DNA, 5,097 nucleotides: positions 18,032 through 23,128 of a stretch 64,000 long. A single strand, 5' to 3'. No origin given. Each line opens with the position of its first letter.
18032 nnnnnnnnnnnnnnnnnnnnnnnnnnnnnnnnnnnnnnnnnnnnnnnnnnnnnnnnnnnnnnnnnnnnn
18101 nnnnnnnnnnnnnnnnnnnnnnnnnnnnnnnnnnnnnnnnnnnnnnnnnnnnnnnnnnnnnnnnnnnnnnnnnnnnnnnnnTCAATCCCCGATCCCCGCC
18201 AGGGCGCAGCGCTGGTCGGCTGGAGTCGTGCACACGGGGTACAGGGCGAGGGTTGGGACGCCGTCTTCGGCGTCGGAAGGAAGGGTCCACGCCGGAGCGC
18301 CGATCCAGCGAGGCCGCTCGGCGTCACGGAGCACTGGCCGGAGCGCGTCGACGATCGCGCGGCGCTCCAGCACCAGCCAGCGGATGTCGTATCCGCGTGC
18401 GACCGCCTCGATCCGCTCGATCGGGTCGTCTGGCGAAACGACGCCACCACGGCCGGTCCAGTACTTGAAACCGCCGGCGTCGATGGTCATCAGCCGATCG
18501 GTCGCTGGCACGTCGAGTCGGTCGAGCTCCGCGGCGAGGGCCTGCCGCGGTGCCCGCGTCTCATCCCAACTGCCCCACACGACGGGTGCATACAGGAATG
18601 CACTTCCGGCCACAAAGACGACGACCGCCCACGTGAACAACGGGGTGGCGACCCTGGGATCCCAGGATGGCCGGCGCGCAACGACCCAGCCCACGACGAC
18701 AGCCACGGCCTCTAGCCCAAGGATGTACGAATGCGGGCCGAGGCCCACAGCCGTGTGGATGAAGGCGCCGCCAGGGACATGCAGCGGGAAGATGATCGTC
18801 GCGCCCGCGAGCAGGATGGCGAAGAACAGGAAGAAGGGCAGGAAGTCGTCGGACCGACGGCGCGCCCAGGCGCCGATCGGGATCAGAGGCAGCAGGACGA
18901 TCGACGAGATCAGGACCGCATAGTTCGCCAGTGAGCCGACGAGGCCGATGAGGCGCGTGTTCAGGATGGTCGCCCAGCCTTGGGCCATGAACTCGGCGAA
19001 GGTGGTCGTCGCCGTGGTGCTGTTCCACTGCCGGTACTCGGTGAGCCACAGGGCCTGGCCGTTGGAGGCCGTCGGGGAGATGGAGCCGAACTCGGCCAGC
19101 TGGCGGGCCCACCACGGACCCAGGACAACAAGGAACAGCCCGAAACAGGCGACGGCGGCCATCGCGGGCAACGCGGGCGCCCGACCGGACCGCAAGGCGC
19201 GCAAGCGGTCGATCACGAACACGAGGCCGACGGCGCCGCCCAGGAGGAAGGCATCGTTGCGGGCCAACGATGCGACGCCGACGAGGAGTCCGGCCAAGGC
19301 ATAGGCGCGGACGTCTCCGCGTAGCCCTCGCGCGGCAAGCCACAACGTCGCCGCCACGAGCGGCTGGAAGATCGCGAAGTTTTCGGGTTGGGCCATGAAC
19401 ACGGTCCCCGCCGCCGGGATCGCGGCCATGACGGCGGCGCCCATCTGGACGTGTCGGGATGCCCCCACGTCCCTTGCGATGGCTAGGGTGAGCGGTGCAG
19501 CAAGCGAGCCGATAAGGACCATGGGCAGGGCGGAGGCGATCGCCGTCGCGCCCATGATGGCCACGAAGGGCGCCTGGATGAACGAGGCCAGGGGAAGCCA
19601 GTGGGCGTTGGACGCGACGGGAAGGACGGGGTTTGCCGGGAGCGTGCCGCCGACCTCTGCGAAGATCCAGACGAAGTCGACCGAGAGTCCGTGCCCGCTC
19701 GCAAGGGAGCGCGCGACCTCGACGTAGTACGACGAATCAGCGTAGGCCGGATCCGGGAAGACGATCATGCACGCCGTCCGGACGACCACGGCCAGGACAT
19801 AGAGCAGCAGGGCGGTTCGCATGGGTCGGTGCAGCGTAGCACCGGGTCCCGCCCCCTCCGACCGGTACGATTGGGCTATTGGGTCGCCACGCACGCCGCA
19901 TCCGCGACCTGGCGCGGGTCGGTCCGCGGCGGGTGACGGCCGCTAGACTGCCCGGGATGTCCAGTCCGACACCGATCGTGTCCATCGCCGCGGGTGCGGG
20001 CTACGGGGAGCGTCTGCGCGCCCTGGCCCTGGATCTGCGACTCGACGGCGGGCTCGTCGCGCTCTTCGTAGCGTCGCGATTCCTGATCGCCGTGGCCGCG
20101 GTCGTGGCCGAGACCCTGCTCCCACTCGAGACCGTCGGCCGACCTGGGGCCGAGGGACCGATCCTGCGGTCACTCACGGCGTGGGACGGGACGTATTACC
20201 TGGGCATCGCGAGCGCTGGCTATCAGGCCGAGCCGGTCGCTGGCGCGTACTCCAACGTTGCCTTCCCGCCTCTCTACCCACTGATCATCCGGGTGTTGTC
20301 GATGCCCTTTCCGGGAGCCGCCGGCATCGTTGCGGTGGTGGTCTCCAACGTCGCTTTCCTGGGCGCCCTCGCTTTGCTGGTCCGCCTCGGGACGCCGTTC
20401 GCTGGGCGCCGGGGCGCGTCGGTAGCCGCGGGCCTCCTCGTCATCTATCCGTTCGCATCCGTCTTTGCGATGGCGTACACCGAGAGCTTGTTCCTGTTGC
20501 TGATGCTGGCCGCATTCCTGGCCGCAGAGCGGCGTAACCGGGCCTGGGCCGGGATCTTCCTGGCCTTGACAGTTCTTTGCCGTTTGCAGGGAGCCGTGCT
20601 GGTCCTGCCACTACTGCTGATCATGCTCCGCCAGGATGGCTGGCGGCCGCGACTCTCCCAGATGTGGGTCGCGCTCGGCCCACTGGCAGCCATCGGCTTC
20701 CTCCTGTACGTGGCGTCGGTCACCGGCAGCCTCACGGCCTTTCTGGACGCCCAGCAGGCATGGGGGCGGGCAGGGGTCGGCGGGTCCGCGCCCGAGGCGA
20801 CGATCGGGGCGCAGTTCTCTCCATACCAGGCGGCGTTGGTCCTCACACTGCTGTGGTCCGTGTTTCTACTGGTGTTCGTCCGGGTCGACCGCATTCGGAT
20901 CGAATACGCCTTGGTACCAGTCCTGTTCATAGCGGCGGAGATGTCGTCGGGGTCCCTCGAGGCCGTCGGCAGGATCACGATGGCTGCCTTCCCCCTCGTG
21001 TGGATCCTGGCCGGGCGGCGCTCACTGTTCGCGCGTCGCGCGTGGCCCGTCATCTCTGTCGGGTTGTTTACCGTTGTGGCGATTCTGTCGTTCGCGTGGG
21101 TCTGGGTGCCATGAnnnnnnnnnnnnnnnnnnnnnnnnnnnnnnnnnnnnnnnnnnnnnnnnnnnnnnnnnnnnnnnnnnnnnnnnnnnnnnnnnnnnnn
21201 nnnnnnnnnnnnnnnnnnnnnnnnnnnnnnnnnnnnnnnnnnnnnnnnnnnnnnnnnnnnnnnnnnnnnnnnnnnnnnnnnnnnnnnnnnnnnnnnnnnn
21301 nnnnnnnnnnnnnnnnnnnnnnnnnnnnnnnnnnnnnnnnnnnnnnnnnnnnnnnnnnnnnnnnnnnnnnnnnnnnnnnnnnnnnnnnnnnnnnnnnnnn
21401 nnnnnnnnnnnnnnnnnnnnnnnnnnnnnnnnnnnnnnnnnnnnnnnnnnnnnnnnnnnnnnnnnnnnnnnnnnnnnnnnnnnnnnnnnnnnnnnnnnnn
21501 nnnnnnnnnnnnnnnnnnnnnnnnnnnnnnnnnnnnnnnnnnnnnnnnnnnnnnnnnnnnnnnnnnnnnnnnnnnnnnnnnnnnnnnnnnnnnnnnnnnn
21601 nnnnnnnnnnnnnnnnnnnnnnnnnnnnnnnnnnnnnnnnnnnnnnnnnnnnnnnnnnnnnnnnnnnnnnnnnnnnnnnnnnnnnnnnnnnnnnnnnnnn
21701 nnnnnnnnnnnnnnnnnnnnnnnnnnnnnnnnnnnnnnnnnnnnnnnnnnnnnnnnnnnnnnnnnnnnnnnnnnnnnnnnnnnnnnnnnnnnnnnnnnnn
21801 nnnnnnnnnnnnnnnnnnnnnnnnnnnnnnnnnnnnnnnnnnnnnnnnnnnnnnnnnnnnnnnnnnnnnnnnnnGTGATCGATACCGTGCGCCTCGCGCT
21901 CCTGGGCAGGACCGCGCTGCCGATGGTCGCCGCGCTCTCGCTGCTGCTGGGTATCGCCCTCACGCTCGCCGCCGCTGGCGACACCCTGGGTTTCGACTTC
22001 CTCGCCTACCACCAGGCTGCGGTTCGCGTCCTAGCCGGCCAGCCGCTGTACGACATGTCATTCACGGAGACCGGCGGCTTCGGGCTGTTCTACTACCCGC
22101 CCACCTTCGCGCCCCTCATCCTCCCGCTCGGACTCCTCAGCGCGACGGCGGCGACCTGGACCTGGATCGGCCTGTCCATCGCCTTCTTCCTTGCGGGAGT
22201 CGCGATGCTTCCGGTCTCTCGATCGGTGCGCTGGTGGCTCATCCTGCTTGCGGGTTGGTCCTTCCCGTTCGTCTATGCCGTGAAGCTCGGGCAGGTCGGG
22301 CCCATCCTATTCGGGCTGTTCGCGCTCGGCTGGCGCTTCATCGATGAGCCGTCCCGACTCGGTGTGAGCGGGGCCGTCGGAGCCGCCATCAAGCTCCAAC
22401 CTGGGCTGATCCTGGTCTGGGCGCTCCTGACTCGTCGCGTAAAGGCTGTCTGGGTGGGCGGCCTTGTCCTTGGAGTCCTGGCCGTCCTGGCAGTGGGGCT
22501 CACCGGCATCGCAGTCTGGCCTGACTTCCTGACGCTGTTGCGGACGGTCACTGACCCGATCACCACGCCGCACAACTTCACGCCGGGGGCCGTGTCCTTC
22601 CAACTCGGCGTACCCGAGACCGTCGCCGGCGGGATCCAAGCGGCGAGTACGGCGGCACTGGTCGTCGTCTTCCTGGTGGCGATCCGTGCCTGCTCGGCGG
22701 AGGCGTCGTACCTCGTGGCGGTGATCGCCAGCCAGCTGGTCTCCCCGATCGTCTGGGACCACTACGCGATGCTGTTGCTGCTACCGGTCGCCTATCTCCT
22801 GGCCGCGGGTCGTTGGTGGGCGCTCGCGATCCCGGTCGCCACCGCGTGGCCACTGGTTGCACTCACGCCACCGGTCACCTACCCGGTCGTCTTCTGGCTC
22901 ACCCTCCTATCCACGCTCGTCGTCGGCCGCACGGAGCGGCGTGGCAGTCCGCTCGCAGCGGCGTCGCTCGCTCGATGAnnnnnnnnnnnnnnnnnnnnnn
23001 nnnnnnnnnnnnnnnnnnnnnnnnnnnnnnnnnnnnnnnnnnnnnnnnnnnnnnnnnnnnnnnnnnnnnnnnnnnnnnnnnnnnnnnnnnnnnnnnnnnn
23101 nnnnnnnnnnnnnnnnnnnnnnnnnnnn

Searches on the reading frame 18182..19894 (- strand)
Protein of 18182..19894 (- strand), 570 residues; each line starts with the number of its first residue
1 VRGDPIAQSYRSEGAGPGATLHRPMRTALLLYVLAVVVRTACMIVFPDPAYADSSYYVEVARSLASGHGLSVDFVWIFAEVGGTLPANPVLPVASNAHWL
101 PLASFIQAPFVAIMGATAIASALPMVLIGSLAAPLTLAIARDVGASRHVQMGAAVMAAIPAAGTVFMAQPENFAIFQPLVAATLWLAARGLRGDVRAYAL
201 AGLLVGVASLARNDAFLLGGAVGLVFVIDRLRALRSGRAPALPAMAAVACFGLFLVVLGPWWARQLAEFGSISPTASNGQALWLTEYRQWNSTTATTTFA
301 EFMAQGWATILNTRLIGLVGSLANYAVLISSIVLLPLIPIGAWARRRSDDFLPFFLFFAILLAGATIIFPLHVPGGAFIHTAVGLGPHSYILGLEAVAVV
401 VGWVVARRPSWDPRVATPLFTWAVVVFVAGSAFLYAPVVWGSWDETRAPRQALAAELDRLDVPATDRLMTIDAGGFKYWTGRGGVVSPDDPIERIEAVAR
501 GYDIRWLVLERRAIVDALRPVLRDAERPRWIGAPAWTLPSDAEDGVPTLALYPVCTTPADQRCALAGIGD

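Call 56: search_protein_families(library=pfam, proteins=[window:18182-19894:-], max_evalue=0.0001)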
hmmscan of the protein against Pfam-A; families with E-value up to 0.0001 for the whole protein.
window:18182-19894:- (570 aa): 1 family
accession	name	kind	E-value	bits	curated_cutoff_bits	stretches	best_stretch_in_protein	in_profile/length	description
PF13231.12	PMT_2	-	1.1e-07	32.7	26.1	1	101-251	4-154/160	Dolichyl-phosphate-mannose-protein mannosyltransferase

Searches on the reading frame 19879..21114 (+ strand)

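Call 56: search_protein_families(library=pfam, proteins=[window:19879-21114:+], max_evalue=0.0001)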
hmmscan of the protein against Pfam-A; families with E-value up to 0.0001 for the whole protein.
window:19879-21114:+ (411 aa): 2 families
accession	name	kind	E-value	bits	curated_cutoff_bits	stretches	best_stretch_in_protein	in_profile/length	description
PF04188.19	Mannosyl_trans2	-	1.8e-09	37.9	22.4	1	96-237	55-201/443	Mannosyltransferase (PIG-V)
PF13231.12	PMT_2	-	2.7e-06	28.1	26.1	1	130-275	3-152/160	Dolichyl-phosphate-mannose-protein mannosyltransferase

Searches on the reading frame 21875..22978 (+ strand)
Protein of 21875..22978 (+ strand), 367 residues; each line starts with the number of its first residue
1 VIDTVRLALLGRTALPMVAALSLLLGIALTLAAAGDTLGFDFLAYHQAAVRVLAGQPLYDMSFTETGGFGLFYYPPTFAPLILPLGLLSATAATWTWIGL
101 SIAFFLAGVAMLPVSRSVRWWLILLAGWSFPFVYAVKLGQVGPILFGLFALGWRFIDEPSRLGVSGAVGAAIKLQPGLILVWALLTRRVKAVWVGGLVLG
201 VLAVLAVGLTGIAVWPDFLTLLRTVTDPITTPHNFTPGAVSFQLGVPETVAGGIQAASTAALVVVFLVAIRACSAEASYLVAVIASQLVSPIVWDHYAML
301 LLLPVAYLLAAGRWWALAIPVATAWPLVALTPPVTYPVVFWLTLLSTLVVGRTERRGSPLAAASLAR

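Call 56: search_protein_families(library=pfam, proteins=[window:21875-22978:+], max_evalue=0.0001)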
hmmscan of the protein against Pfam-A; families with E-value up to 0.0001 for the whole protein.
window:21875-22978:+ (367 aa): 1 family
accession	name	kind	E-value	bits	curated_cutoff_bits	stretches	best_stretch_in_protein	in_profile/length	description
PF09594.16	GT87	-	3.2e-22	79.9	25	1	72-291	1-237/237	Glycosyltransferase family 87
